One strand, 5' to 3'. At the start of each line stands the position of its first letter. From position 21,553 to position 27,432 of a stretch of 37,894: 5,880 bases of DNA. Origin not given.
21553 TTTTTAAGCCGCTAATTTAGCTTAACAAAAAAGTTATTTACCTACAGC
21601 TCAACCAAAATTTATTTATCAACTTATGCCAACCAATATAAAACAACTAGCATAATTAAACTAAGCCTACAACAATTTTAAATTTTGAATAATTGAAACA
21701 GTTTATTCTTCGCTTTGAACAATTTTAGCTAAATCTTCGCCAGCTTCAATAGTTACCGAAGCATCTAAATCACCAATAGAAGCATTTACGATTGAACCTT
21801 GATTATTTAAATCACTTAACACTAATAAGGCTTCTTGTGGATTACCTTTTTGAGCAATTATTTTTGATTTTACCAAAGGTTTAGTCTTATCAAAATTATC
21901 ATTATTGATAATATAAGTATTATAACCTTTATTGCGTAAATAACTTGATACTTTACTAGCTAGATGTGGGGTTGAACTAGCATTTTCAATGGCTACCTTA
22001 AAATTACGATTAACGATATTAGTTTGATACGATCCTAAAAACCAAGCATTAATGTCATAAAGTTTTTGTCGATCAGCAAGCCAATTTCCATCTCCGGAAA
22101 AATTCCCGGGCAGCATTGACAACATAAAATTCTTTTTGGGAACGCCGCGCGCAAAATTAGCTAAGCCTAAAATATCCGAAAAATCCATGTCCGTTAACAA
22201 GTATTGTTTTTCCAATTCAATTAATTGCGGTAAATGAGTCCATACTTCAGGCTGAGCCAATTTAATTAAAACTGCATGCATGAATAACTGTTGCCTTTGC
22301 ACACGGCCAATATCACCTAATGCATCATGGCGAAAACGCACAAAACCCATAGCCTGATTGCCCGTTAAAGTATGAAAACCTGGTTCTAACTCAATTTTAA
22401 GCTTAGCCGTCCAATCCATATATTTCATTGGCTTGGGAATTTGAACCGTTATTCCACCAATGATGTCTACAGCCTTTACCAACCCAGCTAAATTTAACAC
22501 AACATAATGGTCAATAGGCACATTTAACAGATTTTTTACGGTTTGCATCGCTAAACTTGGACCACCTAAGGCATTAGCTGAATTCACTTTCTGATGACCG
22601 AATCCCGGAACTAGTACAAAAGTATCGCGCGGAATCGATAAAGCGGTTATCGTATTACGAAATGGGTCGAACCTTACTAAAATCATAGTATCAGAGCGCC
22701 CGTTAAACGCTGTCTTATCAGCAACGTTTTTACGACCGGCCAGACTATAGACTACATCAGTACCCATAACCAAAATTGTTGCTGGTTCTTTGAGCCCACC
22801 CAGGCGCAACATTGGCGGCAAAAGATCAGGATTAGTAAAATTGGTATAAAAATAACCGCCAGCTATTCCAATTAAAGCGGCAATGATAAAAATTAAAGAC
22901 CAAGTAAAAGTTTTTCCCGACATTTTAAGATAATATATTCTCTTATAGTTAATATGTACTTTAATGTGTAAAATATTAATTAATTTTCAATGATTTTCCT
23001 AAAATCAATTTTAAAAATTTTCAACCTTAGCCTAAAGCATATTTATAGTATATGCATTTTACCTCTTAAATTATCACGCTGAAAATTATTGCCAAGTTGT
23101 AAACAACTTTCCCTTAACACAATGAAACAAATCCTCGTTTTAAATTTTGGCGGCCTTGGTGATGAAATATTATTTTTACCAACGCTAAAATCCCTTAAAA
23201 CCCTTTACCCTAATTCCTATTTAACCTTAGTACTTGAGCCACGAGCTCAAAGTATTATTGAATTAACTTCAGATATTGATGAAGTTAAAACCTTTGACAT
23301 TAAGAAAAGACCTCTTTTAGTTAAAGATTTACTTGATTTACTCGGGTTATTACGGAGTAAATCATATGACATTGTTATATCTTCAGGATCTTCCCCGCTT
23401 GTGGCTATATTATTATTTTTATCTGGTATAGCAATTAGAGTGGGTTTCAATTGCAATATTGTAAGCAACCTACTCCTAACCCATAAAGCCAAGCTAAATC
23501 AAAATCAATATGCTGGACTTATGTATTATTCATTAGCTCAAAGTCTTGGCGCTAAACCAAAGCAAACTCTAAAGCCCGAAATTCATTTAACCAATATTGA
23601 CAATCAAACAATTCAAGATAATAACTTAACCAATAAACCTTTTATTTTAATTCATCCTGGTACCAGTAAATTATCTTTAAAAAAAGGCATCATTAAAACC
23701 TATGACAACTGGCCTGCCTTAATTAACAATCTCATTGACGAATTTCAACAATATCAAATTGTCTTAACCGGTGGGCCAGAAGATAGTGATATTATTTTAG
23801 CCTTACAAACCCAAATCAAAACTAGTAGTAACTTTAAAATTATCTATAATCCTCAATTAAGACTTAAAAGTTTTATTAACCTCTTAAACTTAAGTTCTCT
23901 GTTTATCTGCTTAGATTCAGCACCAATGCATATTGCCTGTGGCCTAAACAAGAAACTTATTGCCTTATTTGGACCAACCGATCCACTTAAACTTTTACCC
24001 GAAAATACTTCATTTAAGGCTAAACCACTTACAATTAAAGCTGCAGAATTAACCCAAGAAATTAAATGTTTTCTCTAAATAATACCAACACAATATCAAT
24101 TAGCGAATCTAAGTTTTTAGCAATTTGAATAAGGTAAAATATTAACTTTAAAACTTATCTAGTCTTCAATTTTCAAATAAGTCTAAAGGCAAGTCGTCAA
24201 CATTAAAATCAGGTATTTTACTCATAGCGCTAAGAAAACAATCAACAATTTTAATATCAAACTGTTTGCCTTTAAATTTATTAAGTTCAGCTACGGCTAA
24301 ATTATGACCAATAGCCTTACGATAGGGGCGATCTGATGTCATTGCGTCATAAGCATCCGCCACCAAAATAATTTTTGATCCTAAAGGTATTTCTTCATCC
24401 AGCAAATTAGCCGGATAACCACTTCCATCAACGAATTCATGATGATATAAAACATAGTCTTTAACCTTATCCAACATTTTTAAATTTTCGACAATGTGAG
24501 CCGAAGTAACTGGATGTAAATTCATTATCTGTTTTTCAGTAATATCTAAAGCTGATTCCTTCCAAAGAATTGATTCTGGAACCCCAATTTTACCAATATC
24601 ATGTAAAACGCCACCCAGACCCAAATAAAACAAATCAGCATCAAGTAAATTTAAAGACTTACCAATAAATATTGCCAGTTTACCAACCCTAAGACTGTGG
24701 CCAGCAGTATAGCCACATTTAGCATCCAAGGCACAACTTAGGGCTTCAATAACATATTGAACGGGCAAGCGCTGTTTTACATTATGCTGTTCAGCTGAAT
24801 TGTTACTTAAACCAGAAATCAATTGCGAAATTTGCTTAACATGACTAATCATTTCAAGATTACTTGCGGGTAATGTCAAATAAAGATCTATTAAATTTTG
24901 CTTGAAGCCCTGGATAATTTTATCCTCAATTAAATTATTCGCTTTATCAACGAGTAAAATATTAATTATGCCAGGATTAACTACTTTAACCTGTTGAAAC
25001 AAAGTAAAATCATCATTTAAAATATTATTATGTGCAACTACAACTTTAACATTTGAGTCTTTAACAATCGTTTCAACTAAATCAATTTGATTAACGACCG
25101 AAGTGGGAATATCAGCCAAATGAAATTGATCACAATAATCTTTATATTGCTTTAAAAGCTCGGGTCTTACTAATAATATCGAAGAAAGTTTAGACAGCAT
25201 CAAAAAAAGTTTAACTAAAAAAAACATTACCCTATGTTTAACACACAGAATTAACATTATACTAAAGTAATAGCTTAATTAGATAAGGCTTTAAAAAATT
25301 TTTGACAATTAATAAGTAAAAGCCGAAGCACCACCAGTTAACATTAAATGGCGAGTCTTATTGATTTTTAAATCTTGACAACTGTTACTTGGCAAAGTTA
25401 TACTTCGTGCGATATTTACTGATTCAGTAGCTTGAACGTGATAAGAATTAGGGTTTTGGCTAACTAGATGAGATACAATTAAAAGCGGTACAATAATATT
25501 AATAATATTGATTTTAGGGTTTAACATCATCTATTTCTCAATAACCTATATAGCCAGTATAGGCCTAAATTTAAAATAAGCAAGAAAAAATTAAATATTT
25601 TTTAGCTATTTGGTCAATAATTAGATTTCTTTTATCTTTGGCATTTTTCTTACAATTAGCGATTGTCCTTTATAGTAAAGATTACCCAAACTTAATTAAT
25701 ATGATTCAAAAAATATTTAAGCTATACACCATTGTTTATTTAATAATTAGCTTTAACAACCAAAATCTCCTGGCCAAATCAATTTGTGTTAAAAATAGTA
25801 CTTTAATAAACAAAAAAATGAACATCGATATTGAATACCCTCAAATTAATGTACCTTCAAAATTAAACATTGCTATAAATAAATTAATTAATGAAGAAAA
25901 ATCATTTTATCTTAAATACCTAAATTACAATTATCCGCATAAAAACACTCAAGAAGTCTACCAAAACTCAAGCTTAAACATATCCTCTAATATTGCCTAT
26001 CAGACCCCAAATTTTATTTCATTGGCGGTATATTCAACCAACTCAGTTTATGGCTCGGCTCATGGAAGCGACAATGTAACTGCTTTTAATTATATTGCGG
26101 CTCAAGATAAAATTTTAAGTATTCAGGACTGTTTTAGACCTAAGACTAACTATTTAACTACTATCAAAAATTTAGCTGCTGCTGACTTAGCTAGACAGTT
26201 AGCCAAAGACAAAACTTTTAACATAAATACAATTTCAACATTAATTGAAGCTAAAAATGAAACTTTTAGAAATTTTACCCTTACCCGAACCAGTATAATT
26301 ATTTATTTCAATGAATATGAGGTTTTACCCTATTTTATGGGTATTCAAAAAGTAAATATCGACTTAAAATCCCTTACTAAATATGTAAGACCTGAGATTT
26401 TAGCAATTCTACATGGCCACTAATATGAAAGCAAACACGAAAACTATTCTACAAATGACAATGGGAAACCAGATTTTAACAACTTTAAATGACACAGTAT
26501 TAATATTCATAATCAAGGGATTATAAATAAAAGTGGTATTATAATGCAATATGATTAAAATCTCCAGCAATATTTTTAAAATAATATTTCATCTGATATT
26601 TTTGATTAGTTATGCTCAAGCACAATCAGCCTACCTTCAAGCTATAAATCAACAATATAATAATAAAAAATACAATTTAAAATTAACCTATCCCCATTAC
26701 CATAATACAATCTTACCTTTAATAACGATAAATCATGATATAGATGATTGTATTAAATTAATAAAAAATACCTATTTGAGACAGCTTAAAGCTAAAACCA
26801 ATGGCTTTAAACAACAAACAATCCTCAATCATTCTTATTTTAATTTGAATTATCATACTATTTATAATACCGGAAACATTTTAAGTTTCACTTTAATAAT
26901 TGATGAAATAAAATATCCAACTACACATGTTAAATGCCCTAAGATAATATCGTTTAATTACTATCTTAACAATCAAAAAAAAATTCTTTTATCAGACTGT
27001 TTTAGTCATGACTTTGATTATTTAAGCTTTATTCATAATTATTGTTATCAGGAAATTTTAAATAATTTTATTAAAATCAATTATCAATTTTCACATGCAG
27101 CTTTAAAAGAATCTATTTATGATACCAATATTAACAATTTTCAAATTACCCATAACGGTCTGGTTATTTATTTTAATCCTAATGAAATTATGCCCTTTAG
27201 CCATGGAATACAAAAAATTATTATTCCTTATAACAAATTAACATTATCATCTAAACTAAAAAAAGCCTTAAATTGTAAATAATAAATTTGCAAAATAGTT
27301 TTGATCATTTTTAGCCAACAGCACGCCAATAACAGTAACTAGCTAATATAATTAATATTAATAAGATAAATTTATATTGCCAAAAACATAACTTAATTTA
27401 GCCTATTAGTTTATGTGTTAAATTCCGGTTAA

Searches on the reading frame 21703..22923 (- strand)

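Call 47: search_protein_families(library=pfam, proteins=[window:21703-22923:-], max_evalue=0.001)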
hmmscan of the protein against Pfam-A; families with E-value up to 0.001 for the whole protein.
window:21703-22923:- (406 aa): 2 families
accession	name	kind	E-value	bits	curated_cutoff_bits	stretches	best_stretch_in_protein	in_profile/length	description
PF03816.19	LytR_cpsA_psr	-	9.8e-45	152.8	24.6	1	76-223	1-149/150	LytR_cpsA_psr family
PF13399.11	LytR_C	-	5.3e-09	37.3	22.2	1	308-397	2-85/86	LytR cell envelope-related transcriptional attenuator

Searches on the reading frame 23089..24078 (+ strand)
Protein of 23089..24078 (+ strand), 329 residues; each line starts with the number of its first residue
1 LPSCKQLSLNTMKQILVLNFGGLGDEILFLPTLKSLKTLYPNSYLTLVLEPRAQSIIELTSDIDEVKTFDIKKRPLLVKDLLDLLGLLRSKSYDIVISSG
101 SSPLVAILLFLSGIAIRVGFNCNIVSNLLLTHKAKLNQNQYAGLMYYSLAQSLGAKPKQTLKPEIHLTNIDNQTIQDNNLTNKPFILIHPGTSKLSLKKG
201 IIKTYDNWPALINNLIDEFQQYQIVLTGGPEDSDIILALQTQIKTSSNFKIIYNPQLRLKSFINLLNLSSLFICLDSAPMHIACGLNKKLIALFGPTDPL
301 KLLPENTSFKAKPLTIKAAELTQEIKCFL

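Call 47: search_protein_families(library=pfam, proteins=[window:23089-24078:+], max_evalue=0.001)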
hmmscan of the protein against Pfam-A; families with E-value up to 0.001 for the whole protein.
window:23089-24078:+ (329 aa): 1 family
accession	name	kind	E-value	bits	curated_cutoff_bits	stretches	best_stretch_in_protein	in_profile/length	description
PF01075.23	Glyco_transf_9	-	3.4e-30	105.6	22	1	88-308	8-223/247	Glycosyltransferase family 9 (heptosyltransferase)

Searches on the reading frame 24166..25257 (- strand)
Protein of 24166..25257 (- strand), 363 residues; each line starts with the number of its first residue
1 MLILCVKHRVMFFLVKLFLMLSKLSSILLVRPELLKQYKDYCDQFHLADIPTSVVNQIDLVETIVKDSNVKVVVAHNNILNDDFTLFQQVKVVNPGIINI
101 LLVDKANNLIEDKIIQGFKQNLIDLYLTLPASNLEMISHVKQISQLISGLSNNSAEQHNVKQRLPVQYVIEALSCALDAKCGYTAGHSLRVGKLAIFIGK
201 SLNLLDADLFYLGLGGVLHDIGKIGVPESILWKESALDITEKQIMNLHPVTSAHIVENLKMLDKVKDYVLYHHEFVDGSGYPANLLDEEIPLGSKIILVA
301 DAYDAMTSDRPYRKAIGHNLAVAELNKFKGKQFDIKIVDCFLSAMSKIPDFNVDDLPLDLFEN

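Call 47: search_protein_families(library=pfam, proteins=[window:24166-25257:-], max_evalue=0.001)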
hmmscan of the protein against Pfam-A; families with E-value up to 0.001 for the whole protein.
window:24166-25257:- (363 aa): 2 families
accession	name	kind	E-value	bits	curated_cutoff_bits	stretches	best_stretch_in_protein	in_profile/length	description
PF13487.12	HD_5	-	7.7e-33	114.1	27.2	1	174-336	4-169/170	HD domain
PF01966.28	HD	-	1.7e-17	64.2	22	1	185-306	2-116/116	HD domain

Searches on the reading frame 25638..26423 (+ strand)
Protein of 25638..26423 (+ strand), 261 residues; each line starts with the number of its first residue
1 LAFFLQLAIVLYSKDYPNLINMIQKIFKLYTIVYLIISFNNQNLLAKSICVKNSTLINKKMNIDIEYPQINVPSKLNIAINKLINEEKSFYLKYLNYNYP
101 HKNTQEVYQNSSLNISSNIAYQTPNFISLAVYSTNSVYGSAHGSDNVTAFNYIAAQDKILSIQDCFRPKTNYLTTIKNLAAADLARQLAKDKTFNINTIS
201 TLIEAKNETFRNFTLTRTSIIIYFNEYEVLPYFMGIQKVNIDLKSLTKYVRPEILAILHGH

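Call 73: search_protein_families(library=pfam, proteins=[window:25638-26423:+], max_evalue=0.001)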
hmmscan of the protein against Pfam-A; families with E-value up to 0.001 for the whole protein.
window:25638-26423:+ (261 aa): 2 families
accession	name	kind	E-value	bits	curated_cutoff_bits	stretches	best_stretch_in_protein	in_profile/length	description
PF11738.13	DUF3298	-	2.8e-14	54.3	24.1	1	164-242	2-82/84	Protein of unknown function (DUF3298)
PF13739.11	PdaC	-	5.1e-05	24.7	29.1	1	58-144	5-94/95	Deacetylase PdaC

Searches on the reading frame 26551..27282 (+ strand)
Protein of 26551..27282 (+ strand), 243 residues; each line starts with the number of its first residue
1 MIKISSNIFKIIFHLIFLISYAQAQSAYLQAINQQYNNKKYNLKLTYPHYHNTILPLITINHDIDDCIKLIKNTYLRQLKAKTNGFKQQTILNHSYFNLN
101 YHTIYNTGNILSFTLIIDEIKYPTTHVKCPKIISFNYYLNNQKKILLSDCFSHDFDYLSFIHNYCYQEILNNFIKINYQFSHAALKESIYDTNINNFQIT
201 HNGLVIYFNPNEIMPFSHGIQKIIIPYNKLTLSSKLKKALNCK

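Call 73: search_protein_families(library=pfam, proteins=[window:26551-27282:+], max_evalue=0.001)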
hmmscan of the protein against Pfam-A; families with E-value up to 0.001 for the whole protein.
window:26551-27282:+ (243 aa): 1 family
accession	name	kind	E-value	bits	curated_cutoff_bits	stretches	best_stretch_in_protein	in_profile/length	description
PF11738.13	DUF3298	-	2.6e-09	38.3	24.1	1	148-228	1-84/84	Protein of unknown function (DUF3298)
